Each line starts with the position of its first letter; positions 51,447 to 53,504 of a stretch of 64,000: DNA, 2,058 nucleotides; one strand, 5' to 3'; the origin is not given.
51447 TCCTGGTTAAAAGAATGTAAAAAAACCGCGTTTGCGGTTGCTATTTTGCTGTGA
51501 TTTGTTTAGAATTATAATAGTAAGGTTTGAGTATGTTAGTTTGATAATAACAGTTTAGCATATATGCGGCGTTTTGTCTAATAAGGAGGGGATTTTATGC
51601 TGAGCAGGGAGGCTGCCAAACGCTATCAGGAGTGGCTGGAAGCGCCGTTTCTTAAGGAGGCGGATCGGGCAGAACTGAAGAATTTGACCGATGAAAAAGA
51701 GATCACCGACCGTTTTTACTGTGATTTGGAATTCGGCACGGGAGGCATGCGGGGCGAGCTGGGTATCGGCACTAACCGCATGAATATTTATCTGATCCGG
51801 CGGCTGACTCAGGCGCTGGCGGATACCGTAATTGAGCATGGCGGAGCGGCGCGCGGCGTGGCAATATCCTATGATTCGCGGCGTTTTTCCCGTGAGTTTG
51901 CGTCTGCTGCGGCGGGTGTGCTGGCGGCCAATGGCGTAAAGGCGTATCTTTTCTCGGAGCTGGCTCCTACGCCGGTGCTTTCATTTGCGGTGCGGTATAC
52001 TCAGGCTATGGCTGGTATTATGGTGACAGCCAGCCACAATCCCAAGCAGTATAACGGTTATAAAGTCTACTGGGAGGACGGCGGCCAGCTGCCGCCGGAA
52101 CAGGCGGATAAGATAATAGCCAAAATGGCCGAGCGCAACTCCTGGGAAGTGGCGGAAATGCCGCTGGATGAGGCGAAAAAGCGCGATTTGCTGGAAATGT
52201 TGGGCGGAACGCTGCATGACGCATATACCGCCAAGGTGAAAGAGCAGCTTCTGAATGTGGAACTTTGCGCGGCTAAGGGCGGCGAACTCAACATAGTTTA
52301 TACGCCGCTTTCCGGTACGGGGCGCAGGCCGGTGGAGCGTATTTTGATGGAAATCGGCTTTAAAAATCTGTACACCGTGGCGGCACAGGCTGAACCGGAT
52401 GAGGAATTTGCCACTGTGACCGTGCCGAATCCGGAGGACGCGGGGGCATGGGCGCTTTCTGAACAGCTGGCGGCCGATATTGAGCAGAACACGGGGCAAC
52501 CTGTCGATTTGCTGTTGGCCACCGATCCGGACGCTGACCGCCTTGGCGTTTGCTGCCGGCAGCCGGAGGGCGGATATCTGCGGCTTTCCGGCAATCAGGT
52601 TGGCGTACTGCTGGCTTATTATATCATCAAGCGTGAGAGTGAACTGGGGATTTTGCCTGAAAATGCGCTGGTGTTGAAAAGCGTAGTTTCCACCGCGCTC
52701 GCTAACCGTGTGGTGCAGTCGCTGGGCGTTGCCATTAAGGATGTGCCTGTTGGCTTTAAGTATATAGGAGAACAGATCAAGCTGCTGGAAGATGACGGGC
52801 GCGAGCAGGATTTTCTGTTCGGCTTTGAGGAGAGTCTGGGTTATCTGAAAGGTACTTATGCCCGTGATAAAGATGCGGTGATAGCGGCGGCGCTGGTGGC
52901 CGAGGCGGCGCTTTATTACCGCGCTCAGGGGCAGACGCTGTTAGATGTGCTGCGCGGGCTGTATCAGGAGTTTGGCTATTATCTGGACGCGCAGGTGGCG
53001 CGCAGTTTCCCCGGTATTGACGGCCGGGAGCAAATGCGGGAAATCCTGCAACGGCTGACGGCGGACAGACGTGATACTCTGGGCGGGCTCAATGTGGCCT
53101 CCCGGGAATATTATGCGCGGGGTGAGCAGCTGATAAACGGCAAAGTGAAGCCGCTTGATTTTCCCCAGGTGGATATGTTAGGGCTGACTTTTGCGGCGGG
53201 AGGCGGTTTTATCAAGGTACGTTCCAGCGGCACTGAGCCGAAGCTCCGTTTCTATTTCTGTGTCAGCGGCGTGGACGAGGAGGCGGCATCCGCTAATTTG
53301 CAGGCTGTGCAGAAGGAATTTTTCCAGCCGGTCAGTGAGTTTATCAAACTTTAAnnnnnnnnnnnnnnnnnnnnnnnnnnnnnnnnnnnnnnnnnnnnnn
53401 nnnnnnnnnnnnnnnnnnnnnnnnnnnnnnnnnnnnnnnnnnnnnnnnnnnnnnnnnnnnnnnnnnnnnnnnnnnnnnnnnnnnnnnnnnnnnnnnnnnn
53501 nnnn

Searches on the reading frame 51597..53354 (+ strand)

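Call 24: search_protein_families(library=pfam, proteins=[window:51597-53354:+], max_evalue=0.00001)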
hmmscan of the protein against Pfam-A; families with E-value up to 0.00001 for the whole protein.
window:51597-53354:+ (585 aa): 3 families
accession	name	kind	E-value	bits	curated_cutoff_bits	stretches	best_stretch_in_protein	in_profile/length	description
PF02878.22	PGM_PMM_I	-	8.4e-45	152.3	22.5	1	45-180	3-134/138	Phosphoglucomutase/phosphomannomutase, alpha/beta/alpha domain I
PF02880.22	PGM_PMM_III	-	4.5e-19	69.1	20.7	1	332-459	2-115/115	Phosphoglucomutase/phosphomannomutase, alpha/beta/alpha domain III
PF02879.22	PGM_PMM_II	-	1.7e-17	64.3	29.3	1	209-319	2-99/103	Phosphoglucomutase/phosphomannomutase, alpha/beta/alpha domain II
